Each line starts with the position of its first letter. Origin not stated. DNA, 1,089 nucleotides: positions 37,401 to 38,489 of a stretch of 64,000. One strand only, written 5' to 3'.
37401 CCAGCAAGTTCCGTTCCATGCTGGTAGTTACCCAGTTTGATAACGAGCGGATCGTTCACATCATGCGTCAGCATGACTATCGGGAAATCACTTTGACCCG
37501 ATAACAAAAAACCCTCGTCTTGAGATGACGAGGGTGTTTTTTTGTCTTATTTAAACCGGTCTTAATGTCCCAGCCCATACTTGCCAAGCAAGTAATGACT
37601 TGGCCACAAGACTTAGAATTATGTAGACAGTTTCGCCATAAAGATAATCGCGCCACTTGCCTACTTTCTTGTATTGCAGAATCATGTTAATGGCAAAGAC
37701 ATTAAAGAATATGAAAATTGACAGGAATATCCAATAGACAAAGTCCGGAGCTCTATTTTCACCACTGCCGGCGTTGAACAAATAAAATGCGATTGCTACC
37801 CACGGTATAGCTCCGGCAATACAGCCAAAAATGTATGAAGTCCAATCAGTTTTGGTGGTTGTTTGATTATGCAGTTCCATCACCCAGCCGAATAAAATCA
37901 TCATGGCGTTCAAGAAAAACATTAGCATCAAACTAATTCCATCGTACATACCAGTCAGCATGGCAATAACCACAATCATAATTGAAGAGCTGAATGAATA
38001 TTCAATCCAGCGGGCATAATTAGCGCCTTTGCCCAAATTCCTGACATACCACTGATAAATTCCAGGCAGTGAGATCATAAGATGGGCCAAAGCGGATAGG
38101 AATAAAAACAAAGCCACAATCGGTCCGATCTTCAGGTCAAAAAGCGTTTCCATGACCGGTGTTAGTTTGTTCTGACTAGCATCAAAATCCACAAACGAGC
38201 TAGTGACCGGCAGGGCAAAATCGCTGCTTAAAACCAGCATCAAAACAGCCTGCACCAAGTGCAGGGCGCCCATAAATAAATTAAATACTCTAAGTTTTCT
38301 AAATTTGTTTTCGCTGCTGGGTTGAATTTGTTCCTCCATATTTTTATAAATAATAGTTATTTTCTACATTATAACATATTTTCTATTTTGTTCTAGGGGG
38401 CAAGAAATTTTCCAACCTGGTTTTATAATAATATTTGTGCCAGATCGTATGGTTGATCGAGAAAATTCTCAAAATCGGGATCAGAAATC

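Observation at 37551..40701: Heliorhodopsin gene ending a six-gene membrane operon with a cytochrome b5-like heme protein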

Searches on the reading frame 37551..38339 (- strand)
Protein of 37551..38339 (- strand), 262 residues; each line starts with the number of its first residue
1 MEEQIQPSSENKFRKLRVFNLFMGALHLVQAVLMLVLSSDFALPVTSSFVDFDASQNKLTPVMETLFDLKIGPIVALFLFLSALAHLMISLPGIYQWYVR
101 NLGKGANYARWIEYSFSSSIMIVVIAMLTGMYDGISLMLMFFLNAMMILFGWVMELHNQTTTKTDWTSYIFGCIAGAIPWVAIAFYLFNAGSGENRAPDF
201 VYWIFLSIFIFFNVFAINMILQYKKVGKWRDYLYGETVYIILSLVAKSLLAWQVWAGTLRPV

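Call 3: search_protein_families(library=pfam, proteins=[window:37551-38339:-], max_evalue=0.01)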
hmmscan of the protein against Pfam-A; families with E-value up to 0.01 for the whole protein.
window:37551-38339:- (262 aa): 2 families
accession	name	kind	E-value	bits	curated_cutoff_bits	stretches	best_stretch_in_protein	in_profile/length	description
PF18761.7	Heliorhodopsin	-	9.9e-104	346.4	26.7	1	16-259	1-242/242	Heliorhodopsin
PF01757.29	Acyl_transf_3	-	0.0017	17.9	31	1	10-212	68-257/326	Acyltransferase domain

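Call 4: search_protein_families(library=ncbifam, proteins=[window:37551-38339:-], max_evalue=0.01)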
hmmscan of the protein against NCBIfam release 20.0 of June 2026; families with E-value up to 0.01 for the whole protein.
window:37551-38339:- (262 aa): 1 family
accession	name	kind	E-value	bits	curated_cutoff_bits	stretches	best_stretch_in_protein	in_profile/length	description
NF038020.1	HeR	equivalog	6.6e-107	356.6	100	1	16-259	1-244/244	heliorhodopsin HeR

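Call 5: search_solved_structures(query=window:37551-38339:-, show_alignments=2)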
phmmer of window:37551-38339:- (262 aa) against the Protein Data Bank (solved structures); distinct sequences matched with E-value up to 0.001: 6.
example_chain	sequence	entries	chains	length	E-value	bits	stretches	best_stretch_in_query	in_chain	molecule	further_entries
6is6_A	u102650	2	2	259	3.1e-88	298.8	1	9-262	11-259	heliorhodopsin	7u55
7clj_A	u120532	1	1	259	8.2e-88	297.5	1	9-262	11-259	heliorhodopsin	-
9ljj_A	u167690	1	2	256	7.1e-64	219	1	12-261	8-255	Heliorhodopsin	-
6su3_X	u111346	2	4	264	7.9e-64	218.9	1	12-261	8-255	48C12 heliorhodopsin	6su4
6uh3_A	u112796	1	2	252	5.4e-63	216.1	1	12-259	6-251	Heliorhodopsin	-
9vfc_A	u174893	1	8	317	1.2e-41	146.2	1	15-261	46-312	heliorhodopsin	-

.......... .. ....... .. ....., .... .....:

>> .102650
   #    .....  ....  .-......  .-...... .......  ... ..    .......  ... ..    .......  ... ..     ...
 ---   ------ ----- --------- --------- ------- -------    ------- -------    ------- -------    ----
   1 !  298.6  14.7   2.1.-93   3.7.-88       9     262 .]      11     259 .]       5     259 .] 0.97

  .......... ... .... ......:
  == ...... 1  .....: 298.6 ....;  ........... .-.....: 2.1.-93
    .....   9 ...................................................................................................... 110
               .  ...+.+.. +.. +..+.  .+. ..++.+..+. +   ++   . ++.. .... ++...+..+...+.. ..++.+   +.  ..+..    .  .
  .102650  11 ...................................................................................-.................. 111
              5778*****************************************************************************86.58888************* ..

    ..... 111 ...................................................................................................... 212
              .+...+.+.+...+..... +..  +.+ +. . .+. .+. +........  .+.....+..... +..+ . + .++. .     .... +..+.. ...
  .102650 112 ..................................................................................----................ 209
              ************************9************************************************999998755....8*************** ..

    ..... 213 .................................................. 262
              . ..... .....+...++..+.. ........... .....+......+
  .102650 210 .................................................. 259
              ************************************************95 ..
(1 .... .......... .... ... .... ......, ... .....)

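Call 10: find_homologous_proteins(query=window:37551-38339:-, max_evalue=1e-20)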
Query window:37551-38339:- (262 aa): 7787 proteins with E <= 1e-20 among 8000 candidates; the best 120 are listed.
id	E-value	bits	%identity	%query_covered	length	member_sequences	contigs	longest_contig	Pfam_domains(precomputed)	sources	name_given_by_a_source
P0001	1.9e-168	577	100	100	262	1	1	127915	PF18761.8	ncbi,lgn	-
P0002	1.2e-131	456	77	100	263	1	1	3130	PF18761.8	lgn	-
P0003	1.4e-131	456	86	87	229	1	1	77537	PF18761.8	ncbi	-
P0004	5.7e-127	441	76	97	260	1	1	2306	PF18761.8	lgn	-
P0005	9.1e-126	437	74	97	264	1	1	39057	PF18761.8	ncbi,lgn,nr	ncbi:MAG: heliorhodopsin HeR [bacterium]|nr:heliorhodopsin HeR [bacterium]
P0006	1.4e-125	436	76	99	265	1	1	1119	PF18761.8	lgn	-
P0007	1.3e-124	433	75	97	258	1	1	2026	PF18761.8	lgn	-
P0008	1.4e-124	433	72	98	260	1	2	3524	PF18761.8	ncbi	-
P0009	2.4e-124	432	76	97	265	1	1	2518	PF18761.8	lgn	-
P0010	4.0e-124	431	75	100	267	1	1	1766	PF18761.8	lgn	-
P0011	5.2e-124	431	73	98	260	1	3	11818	PF18761.8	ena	-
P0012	5.5e-124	431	74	100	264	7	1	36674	PF18761.8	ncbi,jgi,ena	ncbi:MAG: heliorhodopsin HeR [Patescibacteria group bacterium]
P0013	7.6e-124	430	74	98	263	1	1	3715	PF18761.8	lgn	-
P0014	8.5e-124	430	76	95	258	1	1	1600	PF18761.8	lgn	-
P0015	1.8e-123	429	72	100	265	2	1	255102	PF18761.8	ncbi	ncbi:MAG: heliorhodopsin HeR [bacterium]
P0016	2.4e-123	429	74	98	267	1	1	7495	PF18761.8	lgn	-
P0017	3.3e-123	428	73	100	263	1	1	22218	PF18761.8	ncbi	-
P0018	1.2e-122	427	70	100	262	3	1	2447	PF18761.8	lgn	-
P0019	1.9e-122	426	71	97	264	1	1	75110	PF18761.8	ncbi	-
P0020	3.2e-122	425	74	100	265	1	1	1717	PF18761.8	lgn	-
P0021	3.4e-122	425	73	98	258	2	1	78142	PF18761.8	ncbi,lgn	-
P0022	3.6e-122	425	71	97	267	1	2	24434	PF18761.8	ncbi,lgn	-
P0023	9.5e-122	424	74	98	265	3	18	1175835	PF18761.8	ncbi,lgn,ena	-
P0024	1.9e-121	423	72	99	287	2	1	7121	PF18761.8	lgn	-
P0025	2.2e-121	422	75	97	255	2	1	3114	PF18761.8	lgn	-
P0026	2.5e-121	422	74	98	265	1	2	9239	PF18761.8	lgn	-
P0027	2.6e-121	422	72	100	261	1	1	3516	PF18761.8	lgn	-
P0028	3.1e-121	422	72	100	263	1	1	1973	PF18761.8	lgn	-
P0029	4.3e-121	421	75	98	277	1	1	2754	PF18761.8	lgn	-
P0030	5.2e-121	421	72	100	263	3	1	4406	PF18761.8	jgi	jgi:hypothetical protein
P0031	5.5e-121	421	74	98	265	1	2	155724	PF18761.8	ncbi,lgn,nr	ncbi:MAG: heliorhodopsin HeR [Patescibacteria group bacterium]|nr:heliorhodopsin HeR [Patescibacteri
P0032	5.9e-121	421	71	100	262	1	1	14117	PF18761.8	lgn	-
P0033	1.3e-120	420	72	97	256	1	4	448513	PF18761.8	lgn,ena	-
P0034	1.9e-120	419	74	97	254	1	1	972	PF18761.8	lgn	-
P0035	3.3e-120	418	71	98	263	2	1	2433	PF18761.8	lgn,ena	-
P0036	4.1e-120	418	75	97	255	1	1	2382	PF18761.8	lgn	-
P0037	4.1e-120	418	71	97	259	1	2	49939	PF18761.8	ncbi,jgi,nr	ncbi:hypothetical protein C4546_02340 [Candidatus Parcubacteria bacterium]|jgi:hypothetical protein|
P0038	6.4e-120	418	72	99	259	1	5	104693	PF18761.8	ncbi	ncbi:MAG: heliorhodopsin HeR [Thermoleophilia bacterium]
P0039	6.9e-120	417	72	99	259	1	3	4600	PF18761.8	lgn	-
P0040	7.2e-120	417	72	100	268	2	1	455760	PF18761.8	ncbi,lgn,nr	ncbi:MAG: heliorhodopsin HeR [Patescibacteria group bacterium]|nr:heliorhodopsin HeR [Patescibacteri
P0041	7.3e-120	417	72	100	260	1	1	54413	PF18761.8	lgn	-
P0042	1.2e-119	417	69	98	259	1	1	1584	PF18761.8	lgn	-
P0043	1.2e-119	417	70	97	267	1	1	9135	PF18761.8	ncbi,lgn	-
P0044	1.5e-119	416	71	97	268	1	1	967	PF18761.8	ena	-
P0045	1.8e-119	416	70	99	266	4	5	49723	PF18761.8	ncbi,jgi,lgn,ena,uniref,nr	ncbi:MAG: hypothetical protein COY66_06870 [Candidatus Kerfeldbacteria bacterium CG_4_10_14_0_8_um_f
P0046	2.4e-119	416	72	99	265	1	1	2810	PF18761.8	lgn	-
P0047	2.6e-119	416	73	97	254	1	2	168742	PF18761.8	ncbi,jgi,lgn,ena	ncbi:MAG: heliorhodopsin HeR [Patescibacteria group bacterium]|jgi:hypothetical protein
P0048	4.5e-119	415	72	99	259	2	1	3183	PF18761.8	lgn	-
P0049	4.9e-119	415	69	98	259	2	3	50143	PF18761.8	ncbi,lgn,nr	ncbi:heliorhodopsin HeR [Patescibacteria group bacterium]|nr:heliorhodopsin HeR [Patescibacteria gro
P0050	8.9e-119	414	72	97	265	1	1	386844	PF18761.8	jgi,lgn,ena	-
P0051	9.6e-119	414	68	100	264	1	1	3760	PF18761.8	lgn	-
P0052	1.0e-118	414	71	99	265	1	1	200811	PF18761.8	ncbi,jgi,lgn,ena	ncbi:MAG: heliorhodopsin HeR [Patescibacteria group bacterium]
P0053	1.3e-118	413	70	100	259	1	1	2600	PF18761.8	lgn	-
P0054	1.5e-118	413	69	100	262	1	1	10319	PF18761.8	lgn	-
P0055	1.6e-118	413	72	97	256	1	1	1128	PF18761.8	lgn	-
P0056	1.7e-118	413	71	98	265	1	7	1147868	PF18761.8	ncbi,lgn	ncbi:MAG: heliorhodopsin HeR [Patescibacteria group bacterium]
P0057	2.2e-118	413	72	97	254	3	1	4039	PF18761.8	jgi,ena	-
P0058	2.4e-118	412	71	100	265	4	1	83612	PF18761.8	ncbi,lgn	-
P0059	3.0e-118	412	73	97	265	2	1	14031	PF18761.8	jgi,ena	-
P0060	3.5e-118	412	71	100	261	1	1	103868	PF18761.8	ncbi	ncbi:MAG: heliorhodopsin HeR [Patescibacteria group bacterium]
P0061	3.9e-118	412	71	100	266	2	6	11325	PF18761.8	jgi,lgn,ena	-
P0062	4.0e-118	412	72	97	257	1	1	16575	PF18761.8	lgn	-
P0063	4.4e-118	412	69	100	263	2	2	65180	PF18761.8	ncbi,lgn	ncbi:MAG: heliorhodopsin HeR [bacterium]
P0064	5.1e-118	411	72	99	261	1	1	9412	PF18761.8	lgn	-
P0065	5.8e-118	411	70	97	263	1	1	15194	PF18761.8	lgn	-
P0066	1.0e-117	410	70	100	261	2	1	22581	PF18761.8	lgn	-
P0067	1.2e-117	410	72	97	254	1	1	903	PF18761.8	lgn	-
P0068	1.2e-117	410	69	96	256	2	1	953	PF18761.8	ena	-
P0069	1.3e-117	410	71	99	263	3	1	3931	PF18761.8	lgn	-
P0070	1.4e-117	410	71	100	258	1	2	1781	PF18761.8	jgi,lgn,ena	-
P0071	1.7e-117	410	71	100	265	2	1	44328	PF18761.8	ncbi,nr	ncbi:MAG: heliorhodopsin HeR [Patescibacteria group bacterium]|nr:heliorhodopsin HeR [Patescibacteri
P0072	1.7e-117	410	72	97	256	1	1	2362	PF18761.8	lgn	-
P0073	2.2e-117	409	72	97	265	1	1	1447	PF18761.8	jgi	jgi:hypothetical protein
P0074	3.4e-117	409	68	100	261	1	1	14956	PF18761.8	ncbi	ncbi:heliorhodopsin HeR [Patescibacteria group bacterium]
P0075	3.6e-117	409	74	94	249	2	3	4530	PF18761.8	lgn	-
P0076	3.8e-117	408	70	100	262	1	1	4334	PF18761.8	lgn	-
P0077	4.1e-117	408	72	98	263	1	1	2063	PF18761.8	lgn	-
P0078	4.6e-117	408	72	99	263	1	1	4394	PF18761.8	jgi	jgi:hypothetical protein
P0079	4.9e-117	408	70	99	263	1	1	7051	PF18761.8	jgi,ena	-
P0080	5.3e-117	408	70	100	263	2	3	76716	PF18761.8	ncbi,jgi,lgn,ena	ncbi:MAG: heliorhodopsin HeR [Patescibacteria group bacterium]|jgi:hypothetical protein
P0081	6.0e-117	408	72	97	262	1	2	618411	PF18761.8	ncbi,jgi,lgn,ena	ncbi:MAG: heliorhodopsin HeR [Patescibacteria group bacterium]|jgi:hypothetical protein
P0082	6.4e-117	408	72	97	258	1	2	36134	PF18761.8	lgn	-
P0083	7.1e-117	408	68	98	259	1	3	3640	PF18761.8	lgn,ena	-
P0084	7.8e-117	407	72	97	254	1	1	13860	PF18761.8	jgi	jgi:hypothetical protein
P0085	8.2e-117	407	71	95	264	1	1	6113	PF18761.8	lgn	-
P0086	8.2e-117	407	72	97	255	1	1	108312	PF18761.8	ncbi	ncbi:heliorhodopsin HeR [Patescibacteria group bacterium]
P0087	8.5e-117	407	70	100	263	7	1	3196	PF18761.8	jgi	-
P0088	1.3e-116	407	77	92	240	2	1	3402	PF18761.8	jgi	jgi:hypothetical protein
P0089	1.5e-116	406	70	97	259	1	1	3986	PF18761.8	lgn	-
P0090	2.0e-116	406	73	96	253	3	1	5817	PF18761.8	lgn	-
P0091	2.5e-116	406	71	97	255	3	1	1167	PF18761.8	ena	-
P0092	2.7e-116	406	73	97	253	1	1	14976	PF18761.8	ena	-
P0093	2.7e-116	406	73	97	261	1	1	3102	PF18761.8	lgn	-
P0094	2.8e-116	406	71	96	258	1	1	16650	PF18761.8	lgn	-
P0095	2.9e-116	406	71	99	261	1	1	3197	PF18761.8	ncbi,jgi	-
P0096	3.8e-116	405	72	97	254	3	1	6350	PF18761.8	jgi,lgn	jgi:hypothetical protein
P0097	4.0e-116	405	74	97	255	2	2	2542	PF18761.8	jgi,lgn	-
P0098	4.2e-116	405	72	95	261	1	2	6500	PF18761.8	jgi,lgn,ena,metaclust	metaclust:\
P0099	5.1e-116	405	71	100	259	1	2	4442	PF18761.8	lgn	-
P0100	5.7e-116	405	71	97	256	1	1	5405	PF18761.8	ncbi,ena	-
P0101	7.1e-116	404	70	97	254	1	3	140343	PF18761.8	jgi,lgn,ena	-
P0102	7.4e-116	404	69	97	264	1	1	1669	PF18761.8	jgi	jgi:hypothetical protein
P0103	7.6e-116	404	72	95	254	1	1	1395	PF18761.8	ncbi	-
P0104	8.5e-116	404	70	97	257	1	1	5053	PF18761.8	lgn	-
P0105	1.2e-115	404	71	97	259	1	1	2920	PF18761.8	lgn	-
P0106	1.3e-115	403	68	100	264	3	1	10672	PF18761.8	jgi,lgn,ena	-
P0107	1.4e-115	403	70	98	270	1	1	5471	PF18761.8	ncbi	ncbi:MAG: heliorhodopsin HeR [Patescibacteria group bacterium]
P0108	1.5e-115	403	70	100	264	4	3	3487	PF18761.8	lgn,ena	-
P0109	1.7e-115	403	72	97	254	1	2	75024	PF18761.8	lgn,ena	-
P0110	1.7e-115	403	69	96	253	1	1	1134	PF18761.8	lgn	-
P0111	2.0e-115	403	71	97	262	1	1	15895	PF18761.8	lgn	-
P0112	2.1e-115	403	72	97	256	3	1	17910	PF18761.8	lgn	-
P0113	2.7e-115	402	67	100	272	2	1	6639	PF18761.8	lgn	-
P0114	2.7e-115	402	72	97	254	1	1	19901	PF18761.8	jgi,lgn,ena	-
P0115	3.3e-115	402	76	91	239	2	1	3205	PF18761.8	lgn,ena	-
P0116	3.7e-115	402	70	98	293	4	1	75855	PF18761.8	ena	-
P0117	4.0e-115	402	68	98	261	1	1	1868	PF18761.8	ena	-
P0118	4.7e-115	402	69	99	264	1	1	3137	PF18761.8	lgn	-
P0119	5.5e-115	401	69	98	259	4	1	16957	PF18761.8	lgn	-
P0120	6.2e-115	401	70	98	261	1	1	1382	PF18761.8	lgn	-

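Call 11: find_encoding_contigs(protein=P0001, flank=10000, max_places=3)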
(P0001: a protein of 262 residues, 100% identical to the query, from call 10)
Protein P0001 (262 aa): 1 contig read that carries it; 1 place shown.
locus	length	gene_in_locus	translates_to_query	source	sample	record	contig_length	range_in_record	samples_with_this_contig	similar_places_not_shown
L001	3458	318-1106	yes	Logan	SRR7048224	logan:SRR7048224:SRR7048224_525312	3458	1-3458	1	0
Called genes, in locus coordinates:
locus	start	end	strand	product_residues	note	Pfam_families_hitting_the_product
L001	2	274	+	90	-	?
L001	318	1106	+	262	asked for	PF18761:Heliorhodopsin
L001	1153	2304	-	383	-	-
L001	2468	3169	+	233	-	PF08713:DNA_alkylation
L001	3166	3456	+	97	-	?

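Call 12: find_encoding_contigs(protein=P0003, flank=10000, max_places=3)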
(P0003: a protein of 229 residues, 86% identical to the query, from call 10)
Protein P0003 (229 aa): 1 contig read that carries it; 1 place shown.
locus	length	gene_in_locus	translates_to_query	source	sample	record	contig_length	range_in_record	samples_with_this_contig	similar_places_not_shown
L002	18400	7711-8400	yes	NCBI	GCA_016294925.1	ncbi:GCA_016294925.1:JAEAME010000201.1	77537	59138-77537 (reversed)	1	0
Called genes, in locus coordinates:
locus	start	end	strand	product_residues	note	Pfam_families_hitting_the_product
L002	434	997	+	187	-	-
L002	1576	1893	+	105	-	-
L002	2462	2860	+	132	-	PF07883:Cupin_2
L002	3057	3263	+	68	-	PF09962:DUF2196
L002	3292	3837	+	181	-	PF23477:zf_Tbcl_2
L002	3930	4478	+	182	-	-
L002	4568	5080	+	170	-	-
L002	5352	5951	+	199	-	PF18933:PsbP_2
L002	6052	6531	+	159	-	-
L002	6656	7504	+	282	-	-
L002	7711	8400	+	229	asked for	PF18761:Heliorhodopsin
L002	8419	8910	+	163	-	-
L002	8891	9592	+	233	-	PF08713:DNA_alkylation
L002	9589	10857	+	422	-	PF22807:TrAA12, PF23500:DUF7133, PF07995:GSDH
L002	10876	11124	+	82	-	-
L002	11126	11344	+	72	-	-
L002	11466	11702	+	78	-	-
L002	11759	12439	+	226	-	PF01509:TruB_N, PF16198:TruB_C_2 (weak)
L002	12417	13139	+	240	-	PF12705:PDDEXK_1 (weak)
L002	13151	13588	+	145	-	PF01161:PBP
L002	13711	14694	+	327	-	PF07676:PD40 (faint), PF26550:Tricorn_2nd, PF26549:Tricorn_N (weak)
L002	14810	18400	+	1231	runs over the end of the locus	PF17963:Big_9 (faint), PF05345:He_PIG (weak)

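Call 14: find_related_loci(query=A1, collection=genome_contigs, flank=10000)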
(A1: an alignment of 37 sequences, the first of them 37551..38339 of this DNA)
Query A1 (262 aa) in genome_contigs; peptide patterns used: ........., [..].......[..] (x = any residue, [..] = any of these).
599 stretches matched a pattern (row limit reached: there are more); 588 encode a relative of the query (tblastn E <= 1e-3); the best 80 are kept; 80 distinct loci.
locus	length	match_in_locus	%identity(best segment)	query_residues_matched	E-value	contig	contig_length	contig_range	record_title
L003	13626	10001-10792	74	1-262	2e-130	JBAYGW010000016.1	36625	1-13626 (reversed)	MAG: Patescibacteria group bacterium isolate SO_2016_GW1_134 scaffold02105_OW334_2016, whole genome shotgun sequence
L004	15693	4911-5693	73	2-262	1e-129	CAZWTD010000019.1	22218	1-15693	MAG TPA_asm: uncultured Gammaproteobacteria bacterium isolate binchicken_co115_111 genome assembly, contig: NODE_3818_le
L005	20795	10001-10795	73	1-262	2e-128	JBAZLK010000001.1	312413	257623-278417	MAG: Patescibacteria group bacterium isolate SO_2017_LW4_167 scaffold_96_c1_LW137-91_2017, whole genome shotgun sequence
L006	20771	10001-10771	74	6-262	1e-126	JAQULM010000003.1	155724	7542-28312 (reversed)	MAG: Patescibacteria group bacterium isolate STD1_130 NODE_175_length_155724_cov_7.035425_Sandtown_D1, whole genome shot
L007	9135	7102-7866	70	8-262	2e-126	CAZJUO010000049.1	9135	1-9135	MAG TPA_asm: uncultured Gammaproteobacteria bacterium isolate SRP141376_co4_277 genome assembly, contig: NODE_12419_leng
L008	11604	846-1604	75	10-261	7e-125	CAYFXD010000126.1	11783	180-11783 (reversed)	MAG TPA_asm: uncultured Actinomycetota bacterium isolate ERP108616_co1_402 genome assembly, contig: k119_1915860, whole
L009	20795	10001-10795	71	1-262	2e-124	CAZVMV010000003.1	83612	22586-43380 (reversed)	MAG TPA_asm: uncultured Gammaproteobacteria bacterium isolate SRP173033_co2_263 genome assembly, contig: NODE_85_length_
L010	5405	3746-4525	70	6-262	4e-122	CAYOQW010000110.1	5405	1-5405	MAG TPA_asm: uncultured Candidatus Saccharibacteria bacterium isolate SRP142039_co1_374 genome assembly, contig: NODE_17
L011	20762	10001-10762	69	9-262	7e-121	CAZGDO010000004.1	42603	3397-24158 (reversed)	MAG TPA_asm: uncultured Gammaproteobacteria bacterium isolate binchicken_co387_564 genome assembly, contig: NODE_443_len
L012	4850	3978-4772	68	1-262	4e-120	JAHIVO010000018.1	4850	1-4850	MAG: Patescibacteria group bacterium isolate MM_PC_MetaG.mb.84 MM_PC_MetaG.mb.84_k141_231020, whole genome shotgun seque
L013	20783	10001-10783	66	1-262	3e-119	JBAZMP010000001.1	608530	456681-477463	MAG: Patescibacteria group bacterium isolate SO_2017_LW4_46 scaffold_9_c1_LW137-91_2017, whole genome shotgun sequence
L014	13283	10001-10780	69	3-262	3e-119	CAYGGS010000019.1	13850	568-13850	MAG TPA_asm: uncultured Gammaproteobacteria bacterium isolate ERP113451_co2_34 genome assembly, contig: NODE_3121_length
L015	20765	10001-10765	69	8-262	1e-118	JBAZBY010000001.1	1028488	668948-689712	MAG: Patescibacteria group bacterium isolate SO_2017_GW1_123 NODE_14_length_1028488_cov_9.115459_OW334_2017, whole genom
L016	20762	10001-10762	71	9-262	3e-118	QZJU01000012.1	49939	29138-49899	MAG: Candidatus Parcubacteria bacterium isolate SURF_31 contig-100_937_length_49939_read_count_8099729, whole genome sho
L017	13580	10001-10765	69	8-262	2e-118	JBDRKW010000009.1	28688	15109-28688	MAG: Candidatus Kerfeldbacteria bacterium isolate MEGAHIT-group-1.742 k141_7334040, whole genome shotgun sequence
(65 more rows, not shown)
